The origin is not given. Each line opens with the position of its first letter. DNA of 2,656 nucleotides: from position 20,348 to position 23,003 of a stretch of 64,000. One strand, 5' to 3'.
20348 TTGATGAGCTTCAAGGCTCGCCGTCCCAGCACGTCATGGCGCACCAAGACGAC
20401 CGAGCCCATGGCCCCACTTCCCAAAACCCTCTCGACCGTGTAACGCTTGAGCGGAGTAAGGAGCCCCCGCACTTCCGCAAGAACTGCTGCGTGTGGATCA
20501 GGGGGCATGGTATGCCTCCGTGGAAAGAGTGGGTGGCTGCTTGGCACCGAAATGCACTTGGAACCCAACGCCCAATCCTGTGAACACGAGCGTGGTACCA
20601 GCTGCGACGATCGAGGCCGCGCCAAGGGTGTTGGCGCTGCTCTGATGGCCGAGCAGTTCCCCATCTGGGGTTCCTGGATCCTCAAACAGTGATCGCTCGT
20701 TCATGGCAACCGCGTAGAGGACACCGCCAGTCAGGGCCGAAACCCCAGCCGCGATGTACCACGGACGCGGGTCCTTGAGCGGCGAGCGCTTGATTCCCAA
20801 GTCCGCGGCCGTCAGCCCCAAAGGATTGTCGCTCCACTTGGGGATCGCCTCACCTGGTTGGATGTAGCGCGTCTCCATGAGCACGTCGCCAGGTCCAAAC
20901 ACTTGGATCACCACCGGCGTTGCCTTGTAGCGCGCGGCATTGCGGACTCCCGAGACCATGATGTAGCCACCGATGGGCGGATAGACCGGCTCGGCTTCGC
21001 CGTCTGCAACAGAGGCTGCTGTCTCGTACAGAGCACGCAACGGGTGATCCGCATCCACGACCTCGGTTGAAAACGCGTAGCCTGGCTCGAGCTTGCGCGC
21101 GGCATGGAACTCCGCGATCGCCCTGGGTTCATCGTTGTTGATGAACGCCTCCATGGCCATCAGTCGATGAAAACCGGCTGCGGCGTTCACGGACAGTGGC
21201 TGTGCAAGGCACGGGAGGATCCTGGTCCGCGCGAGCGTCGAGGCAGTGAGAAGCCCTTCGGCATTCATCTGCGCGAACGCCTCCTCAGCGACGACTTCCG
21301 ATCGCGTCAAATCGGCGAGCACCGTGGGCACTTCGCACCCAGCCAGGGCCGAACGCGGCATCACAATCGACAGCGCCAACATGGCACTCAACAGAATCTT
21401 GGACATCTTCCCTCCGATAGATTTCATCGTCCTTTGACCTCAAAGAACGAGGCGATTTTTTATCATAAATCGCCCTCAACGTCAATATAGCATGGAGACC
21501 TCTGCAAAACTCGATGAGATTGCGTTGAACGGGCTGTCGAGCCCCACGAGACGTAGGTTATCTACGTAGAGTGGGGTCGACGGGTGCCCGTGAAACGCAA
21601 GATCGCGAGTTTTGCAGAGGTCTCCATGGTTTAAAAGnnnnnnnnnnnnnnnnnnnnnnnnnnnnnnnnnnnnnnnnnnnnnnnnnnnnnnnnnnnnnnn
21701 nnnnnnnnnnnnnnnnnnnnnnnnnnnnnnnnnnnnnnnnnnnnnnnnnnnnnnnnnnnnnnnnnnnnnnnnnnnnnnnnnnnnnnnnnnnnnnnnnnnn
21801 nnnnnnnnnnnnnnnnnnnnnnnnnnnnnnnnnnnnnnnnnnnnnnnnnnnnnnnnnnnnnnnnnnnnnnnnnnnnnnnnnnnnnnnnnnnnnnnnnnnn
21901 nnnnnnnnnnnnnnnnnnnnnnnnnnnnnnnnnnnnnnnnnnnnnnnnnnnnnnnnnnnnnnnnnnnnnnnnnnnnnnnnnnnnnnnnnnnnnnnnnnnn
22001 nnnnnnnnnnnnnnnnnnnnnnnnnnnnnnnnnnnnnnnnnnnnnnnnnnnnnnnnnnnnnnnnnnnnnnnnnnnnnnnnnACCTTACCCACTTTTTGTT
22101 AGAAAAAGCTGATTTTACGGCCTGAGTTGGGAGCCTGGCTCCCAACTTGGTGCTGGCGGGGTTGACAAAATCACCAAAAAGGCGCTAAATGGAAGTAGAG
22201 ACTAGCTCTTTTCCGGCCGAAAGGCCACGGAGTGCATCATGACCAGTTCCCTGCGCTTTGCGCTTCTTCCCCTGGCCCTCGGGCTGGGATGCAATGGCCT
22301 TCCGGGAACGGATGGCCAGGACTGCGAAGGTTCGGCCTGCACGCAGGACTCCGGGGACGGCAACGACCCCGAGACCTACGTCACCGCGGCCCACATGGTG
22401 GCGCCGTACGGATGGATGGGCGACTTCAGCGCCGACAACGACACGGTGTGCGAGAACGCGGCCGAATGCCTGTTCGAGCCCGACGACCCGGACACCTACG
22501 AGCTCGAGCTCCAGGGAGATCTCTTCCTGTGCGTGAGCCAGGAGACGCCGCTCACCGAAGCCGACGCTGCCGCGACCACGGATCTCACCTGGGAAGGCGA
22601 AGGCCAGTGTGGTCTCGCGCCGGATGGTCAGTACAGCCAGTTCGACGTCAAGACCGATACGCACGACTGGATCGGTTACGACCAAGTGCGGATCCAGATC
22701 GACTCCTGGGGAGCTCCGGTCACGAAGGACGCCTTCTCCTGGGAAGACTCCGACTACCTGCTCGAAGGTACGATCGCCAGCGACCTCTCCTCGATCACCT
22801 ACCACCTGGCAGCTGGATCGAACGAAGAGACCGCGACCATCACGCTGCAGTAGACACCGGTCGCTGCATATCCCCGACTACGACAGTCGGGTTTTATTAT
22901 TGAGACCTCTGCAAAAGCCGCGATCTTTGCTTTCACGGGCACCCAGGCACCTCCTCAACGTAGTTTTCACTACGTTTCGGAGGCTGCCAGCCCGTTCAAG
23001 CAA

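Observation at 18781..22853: GC-rich island encoding a PEGA-domain Ser/Thr kinase and three lipoproteins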

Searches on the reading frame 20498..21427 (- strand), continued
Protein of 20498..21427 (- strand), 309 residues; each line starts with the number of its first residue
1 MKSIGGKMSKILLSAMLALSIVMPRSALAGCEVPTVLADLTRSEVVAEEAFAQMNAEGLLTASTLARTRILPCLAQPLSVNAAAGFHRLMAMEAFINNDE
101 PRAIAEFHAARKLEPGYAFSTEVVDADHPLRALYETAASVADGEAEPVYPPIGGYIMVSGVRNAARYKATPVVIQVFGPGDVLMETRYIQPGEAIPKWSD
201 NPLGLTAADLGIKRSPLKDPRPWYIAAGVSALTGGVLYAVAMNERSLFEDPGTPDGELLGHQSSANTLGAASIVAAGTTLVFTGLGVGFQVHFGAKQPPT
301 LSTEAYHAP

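Call 63: search_protein_families(library=pfam, proteins=[L040:10822-12456:+, L041:10939-12753:+, L044:10827-12614:+, L046:10835-12589:+, L049:10822-12348:+, L053:2482-4257:+, L062:10876-12579:+, L074:10845-12410:+, L076:8499-10157:+, L048:8090-9919:+], max_evalue=1)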
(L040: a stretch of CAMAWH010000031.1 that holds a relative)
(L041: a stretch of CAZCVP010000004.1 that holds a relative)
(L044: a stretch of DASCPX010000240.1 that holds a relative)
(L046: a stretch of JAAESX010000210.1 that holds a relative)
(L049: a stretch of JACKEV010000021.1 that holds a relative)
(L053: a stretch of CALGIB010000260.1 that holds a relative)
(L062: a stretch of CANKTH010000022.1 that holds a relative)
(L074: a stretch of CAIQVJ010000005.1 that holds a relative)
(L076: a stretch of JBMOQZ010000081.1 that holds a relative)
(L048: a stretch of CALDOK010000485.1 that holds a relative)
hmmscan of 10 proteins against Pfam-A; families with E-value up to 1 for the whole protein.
L040:10822-12456:+ (544 aa): 9 families
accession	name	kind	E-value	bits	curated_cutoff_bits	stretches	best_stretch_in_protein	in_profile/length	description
PF00069.31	Pkinase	-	2.6e-41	142.2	31.7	1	2-193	13-198/263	Protein kinase domain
PF07714.23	PK_Tyr_Ser-Thr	-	1.7e-27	96.8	23.1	1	9-191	24-204/258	Protein tyrosine and serine/threonine kinase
PF01636.29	APH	-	2.6e-05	24.6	23.2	1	105-137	166-199/239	Phosphotransferase enzyme family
PF01163.29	RIO1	-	0.0003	20.9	22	1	6-133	26-149/187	RIO domain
PF14531.12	Kinase-like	-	0.027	14.2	25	1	102-226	159-289/289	Kinase-like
PF03109.22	ABC1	-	0.028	14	22.9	1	37-136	116-215/244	ABC1 atypical kinase-like domain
PF17667.7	Pkinase_fungal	-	0.041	13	24.1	1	102-161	301-363/387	Fungal protein kinase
PF06293.20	Kdo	-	0.045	13.6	21.3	1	39-125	62-155/207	Lipopolysaccharide kinase (Kdo/WaaP) family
PF07214.17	DUF1418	-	0.084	13.2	22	1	329-373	41-85/94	Protein of unknown function (DUF1418)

L041:10939-12753:+ (604 aa): 8 families
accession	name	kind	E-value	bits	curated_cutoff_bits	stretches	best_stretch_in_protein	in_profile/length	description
PF00069.31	Pkinase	-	2.4e-41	142.3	31.7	1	29-233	1-198/263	Protein kinase domain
PF07714.23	PK_Tyr_Ser-Thr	-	8.8e-26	91.2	23.1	1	31-228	3-201/258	Protein tyrosine and serine/threonine kinase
PF01636.29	APH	-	0.00032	21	23.2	1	137-179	155-202/239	Phosphotransferase enzyme family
PF01163.29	RIO1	-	0.011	15.7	22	1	76-172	57-149/187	RIO domain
PF06293.20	Kdo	-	0.011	15.6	21.3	1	73-164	57-155/207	Lipopolysaccharide kinase (Kdo/WaaP) family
PF17667.7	Pkinase_fungal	-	0.016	14.4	24.1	1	140-200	300-362/387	Fungal protein kinase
PF03109.22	ABC1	-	0.15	11.6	22.9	1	101-186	142-226/244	ABC1 atypical kinase-like domain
PF14531.12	Kinase-like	-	0.18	11.5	25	1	142-266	160-289/289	Kinase-like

L044:10827-12614:+ (595 aa): 7 families
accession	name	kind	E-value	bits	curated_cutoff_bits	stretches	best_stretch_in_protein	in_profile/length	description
PF00069.31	Pkinase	-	2.9e-42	145.3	31.7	1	2-194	13-198/263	Protein kinase domain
PF07714.23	PK_Tyr_Ser-Thr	-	5.6e-28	98.4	23.1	1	11-194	26-206/258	Protein tyrosine and serine/threonine kinase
PF06293.20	Kdo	-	6.6e-05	22.9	21.3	1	28-129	51-163/207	Lipopolysaccharide kinase (Kdo/WaaP) family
PF14531.12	Kinase-like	-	0.00018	21.3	25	1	78-203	131-261/289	Kinase-like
PF03109.22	ABC1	-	0.00025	20.7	22.9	1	61-147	141-226/244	ABC1 atypical kinase-like domain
PF01636.29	APH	-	0.013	15.7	23.2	1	90-139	149-201/239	Phosphotransferase enzyme family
PF17667.7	Pkinase_fungal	-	0.024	13.8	24.1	1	105-161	304-362/387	Fungal protein kinase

L046:10835-12589:+ (584 aa): 7 families
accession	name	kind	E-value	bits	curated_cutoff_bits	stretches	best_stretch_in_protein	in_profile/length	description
PF00069.31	Pkinase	-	6e-42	144.3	31.7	1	2-194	13-198/263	Protein kinase domain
PF07714.23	PK_Tyr_Ser-Thr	-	5.5e-28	98.4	23.1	1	11-193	26-205/258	Protein tyrosine and serine/threonine kinase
PF06293.20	Kdo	-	3e-05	24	21.3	1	20-130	43-164/207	Lipopolysaccharide kinase (Kdo/WaaP) family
PF03109.22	ABC1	-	0.0003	20.4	22.9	1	60-147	140-226/244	ABC1 atypical kinase-like domain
PF01636.29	APH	-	0.0013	18.9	23.2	1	89-139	148-201/239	Phosphotransferase enzyme family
PF14531.12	Kinase-like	-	0.0057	16.4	25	1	105-203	162-261/289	Kinase-like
PF17667.7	Pkinase_fungal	-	0.02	14.1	24.1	1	105-161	304-362/387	Fungal protein kinase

L049:10822-12348:+ (508 aa): 9 families
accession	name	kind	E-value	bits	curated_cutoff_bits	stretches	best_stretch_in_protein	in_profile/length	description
PF00069.31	Pkinase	-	1.3e-41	143.2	31.7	1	2-191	13-198/263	Protein kinase domain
PF07714.23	PK_Tyr_Ser-Thr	-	4.8e-28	98.6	23.1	1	10-191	25-206/258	Protein tyrosine and serine/threonine kinase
PF03109.22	ABC1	-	0.00018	21.2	22.9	1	50-136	129-215/244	ABC1 atypical kinase-like domain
PF06293.20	Kdo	-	0.00054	19.9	21.3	1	32-126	60-160/207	Lipopolysaccharide kinase (Kdo/WaaP) family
PF01636.29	APH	-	0.00081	19.7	23.2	1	99-136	160-198/239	Phosphotransferase enzyme family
PF01163.29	RIO1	-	0.0047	17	22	1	29-133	49-149/187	RIO domain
PF17667.7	Pkinase_fungal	-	0.0068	15.6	24.1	1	99-159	297-363/387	Fungal protein kinase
PF14531.12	Kinase-like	-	0.25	11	25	1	103-198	160-259/289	Kinase-like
PF09211.15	DUF1958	-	0.32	11.6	24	1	159-176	9-26/63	Domain of unknown function (DUF1958)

L053:2482-4257:+ (591 aa): 8 families
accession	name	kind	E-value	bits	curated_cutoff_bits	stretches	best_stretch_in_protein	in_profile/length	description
PF00069.31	Pkinase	-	9.2e-46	156.8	31.7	1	23-227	1-198/263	Protein kinase domain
PF07714.23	PK_Tyr_Ser-Thr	-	1.1e-30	107.3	23.1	1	25-226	3-205/258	Protein tyrosine and serine/threonine kinase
PF03109.22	ABC1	-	0.0001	22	22.9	1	86-176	132-222/244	ABC1 atypical kinase-like domain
PF01636.29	APH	-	0.00022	21.5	23.2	1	125-172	151-201/239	Phosphotransferase enzyme family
PF06293.20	Kdo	-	0.0032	17.4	21.3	1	46-158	36-155/207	Lipopolysaccharide kinase (Kdo/WaaP) family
PF01163.29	RIO1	-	0.0064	16.6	22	1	66-166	53-149/187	RIO domain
PF17667.7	Pkinase_fungal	-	0.039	13.1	24.1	1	138-194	304-362/387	Fungal protein kinase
PF14531.12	Kinase-like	-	0.06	13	25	1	138-236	162-261/289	Kinase-like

L062:10876-12579:+ (567 aa): 7 families
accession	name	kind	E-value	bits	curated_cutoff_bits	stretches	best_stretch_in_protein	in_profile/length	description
PF00069.31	Pkinase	-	1.7e-37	129.7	31.7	1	2-191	13-196/263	Protein kinase domain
PF07714.23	PK_Tyr_Ser-Thr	-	1.6e-25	90.3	23.1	1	10-192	21-204/258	Protein tyrosine and serine/threonine kinase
PF01636.29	APH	-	1.1e-05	25.7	23.2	2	97-136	158-198/239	Phosphotransferase enzyme family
PF03109.22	ABC1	-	0.0057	16.3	22.9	1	24-138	99-217/244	ABC1 atypical kinase-like domain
PF17667.7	Pkinase_fungal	-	0.012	14.8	24.1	1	93-161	291-363/387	Fungal protein kinase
PF06293.20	Kdo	-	0.095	12.6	21.3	1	61-125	90-155/207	Lipopolysaccharide kinase (Kdo/WaaP) family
PF13095.12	FTA2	-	0.41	10.7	30.2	1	86-120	169-203/214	Kinetochore Sim4 complex subunit FTA2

L074:10845-12410:+ (521 aa): 9 families
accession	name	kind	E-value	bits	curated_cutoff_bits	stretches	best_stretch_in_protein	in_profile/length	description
PF00069.31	Pkinase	-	8.2e-42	143.9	31.7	1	2-193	13-198/263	Protein kinase domain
PF07714.23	PK_Tyr_Ser-Thr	-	1.1e-28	100.7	23.1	1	8-193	23-206/258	Protein tyrosine and serine/threonine kinase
PF03109.22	ABC1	-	0.00024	20.8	22.9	1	61-136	141-215/244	ABC1 atypical kinase-like domain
PF13620.12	CarboxypepD_reg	-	0.0021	18.8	32.3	1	450-511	13-77/82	Carboxypeptidase regulatory-like domain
PF01636.29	APH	-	0.0055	16.9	23.2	2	98-136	158-198/239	Phosphotransferase enzyme family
PF01163.29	RIO1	-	0.026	14.6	22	1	63-132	81-148/187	RIO domain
PF17667.7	Pkinase_fungal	-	0.03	13.5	24.1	1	101-160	300-362/387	Fungal protein kinase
PF14531.12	Kinase-like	-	0.077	12.7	25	1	93-133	150-190/289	Kinase-like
PF06293.20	Kdo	-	0.085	12.7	21.3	1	64-125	93-155/207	Lipopolysaccharide kinase (Kdo/WaaP) family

L076:8499-10157:+ (552 aa): 9 families
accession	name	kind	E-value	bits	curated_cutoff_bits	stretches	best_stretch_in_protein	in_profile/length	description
PF00069.31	Pkinase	-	1.1e-41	143.4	31.7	1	15-216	1-196/263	Protein kinase domain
PF07714.23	PK_Tyr_Ser-Thr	-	2.7e-25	89.6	23.1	1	16-212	2-199/258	Protein tyrosine and serine/threonine kinase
PF01636.29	APH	-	4.5e-06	27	23.2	2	26-132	10-110/239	Phosphotransferase enzyme family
PF06293.20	Kdo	-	1.3e-05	25.1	21.3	1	63-150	66-155/207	Lipopolysaccharide kinase (Kdo/WaaP) family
PF14531.12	Kinase-like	-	0.00023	20.9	25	1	122-251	154-289/289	Kinase-like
PF01163.29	RIO1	-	0.00058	20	22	1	44-158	39-149/187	RIO domain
PF03109.22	ABC1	-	0.062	12.9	22.9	1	86-160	141-214/244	ABC1 atypical kinase-like domain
PF13620.12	CarboxypepD_reg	-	0.092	13.5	32.3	1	503-541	40-78/82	Carboxypeptidase regulatory-like domain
PF17667.7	Pkinase_fungal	-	0.11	11.6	24.1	1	130-186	304-363/387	Fungal protein kinase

L048:8090-9919:+ (609 aa): 7 families
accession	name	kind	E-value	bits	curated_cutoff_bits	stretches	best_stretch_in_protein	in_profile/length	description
PF00069.31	Pkinase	-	2.3e-44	152.2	31.7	1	18-222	1-198/263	Protein kinase domain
PF07714.23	PK_Tyr_Ser-Thr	-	2.3e-28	99.7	23.1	1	19-236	2-217/258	Protein tyrosine and serine/threonine kinase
PF14531.12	Kinase-like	-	3.3e-06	27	25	1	133-255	162-289/289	Kinase-like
PF01636.29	APH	-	9.2e-06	26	23.2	1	125-168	157-202/239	Phosphotransferase enzyme family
PF03109.22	ABC1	-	0.00064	19.4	22.9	1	34-163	85-214/244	ABC1 atypical kinase-like domain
PF17667.7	Pkinase_fungal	-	0.05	12.8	24.1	1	133-188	303-361/387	Fungal protein kinase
PF06293.20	Kdo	-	0.053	13.4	21.3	1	90-153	91-155/207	Lipopolysaccharide kinase (Kdo/WaaP) family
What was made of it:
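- Closest known: PEGA domain. Different: The related high-GC kinases hit CarboxypepD_reg instead, also below threshold (call 63).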

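Call 75: search_protein_families(library=ncbifam, proteins=[window:20498-21406:-], max_evalue=0.01)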
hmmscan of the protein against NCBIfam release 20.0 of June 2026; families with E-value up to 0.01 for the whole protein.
window:20498-21406:- (302 aa): 0 families

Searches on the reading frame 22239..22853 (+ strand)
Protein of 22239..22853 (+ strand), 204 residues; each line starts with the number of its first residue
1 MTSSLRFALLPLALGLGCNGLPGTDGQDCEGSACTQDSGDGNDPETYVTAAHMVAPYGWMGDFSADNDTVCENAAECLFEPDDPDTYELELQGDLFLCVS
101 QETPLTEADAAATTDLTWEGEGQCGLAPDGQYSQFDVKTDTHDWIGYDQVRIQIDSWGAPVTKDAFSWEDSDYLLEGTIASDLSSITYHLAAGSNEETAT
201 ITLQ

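Call 5: search_protein_families(library=pfam, proteins=[window:22239-22853:+], max_evalue=0.01)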
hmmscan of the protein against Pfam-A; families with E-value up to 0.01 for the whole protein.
window:22239-22853:+ (204 aa): 0 families

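Call 28: search_protein_families(library=pfam, proteins=[window:22239-22853:+], max_evalue=10)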
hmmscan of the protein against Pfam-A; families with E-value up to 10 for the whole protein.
window:22239-22853:+ (204 aa): 0 families

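Call 35: find_homologous_proteins(query=window:22239-22853:+)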
Query window:22239-22853:+ (204 aa): 4 proteins with E <= 0.001 among 107 candidates.
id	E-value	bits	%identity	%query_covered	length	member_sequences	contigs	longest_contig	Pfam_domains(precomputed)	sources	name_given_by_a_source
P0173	9.3e-135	465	100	100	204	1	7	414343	-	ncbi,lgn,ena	-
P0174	1.4e-65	239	56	100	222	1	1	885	-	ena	-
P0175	5.2e-60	221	54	92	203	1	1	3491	-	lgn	-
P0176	9.4e-59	217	62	88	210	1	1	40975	-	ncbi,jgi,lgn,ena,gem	ncbi:MAG: hypothetical protein WC654_04155 [Patescibacteria group bacterium]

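Call 37: find_encoding_contigs(protein=P0176, flank=8000, max_places=1)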
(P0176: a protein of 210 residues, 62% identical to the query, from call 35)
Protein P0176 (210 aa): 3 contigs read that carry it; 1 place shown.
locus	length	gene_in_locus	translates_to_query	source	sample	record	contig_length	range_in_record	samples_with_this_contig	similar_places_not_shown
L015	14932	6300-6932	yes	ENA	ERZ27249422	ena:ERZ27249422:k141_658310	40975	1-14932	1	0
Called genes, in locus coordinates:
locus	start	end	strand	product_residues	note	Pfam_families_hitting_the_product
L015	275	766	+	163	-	PF00885:DMRL_synthase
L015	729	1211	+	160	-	PF00885:DMRL_synthase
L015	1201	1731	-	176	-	-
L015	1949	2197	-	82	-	-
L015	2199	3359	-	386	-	-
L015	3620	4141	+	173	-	PF20803:PaaX_M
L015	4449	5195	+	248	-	-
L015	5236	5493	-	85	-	-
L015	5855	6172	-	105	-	-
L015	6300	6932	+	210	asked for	-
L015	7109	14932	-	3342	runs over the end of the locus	PF02018:CBM_4_9 (faint)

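Call 75: search_protein_families(library=ncbifam, proteins=[window:22239-22853:+], max_evalue=0.01)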
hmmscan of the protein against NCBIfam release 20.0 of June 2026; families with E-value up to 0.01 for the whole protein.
window:22239-22853:+ (204 aa): 0 families

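Call 76: find_related_loci(query=A5, collection=metagenome_contigs, flank=3000)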
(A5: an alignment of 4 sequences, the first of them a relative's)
Query A5 (204 aa) in metagenome_contigs; peptide patterns used: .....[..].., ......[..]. (x = any residue, [..] = any of these).
138 stretches matched a pattern; 2 encode a relative of the query (tblastn E <= 1e-3); 2 distinct loci.
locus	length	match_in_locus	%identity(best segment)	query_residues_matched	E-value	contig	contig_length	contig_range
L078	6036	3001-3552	62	26-204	1e-64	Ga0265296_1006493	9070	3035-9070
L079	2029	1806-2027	57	1-63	5e-14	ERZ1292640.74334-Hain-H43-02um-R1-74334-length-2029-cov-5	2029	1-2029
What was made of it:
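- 22239..22853 (+): p204 (204 aa). Acidic, Cys-rich lipobox protein on the opposite strand. It is the most GC-rich gene in the window (64% GC, GC3 0.824). Only 4 homologues among 5.8 billion proteins and 2 metagenome loci (calls 35, 76).
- Tried and rejected: Only 4 proteins and 2 loci were found, none from a high-GC contig (calls 35, 76).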
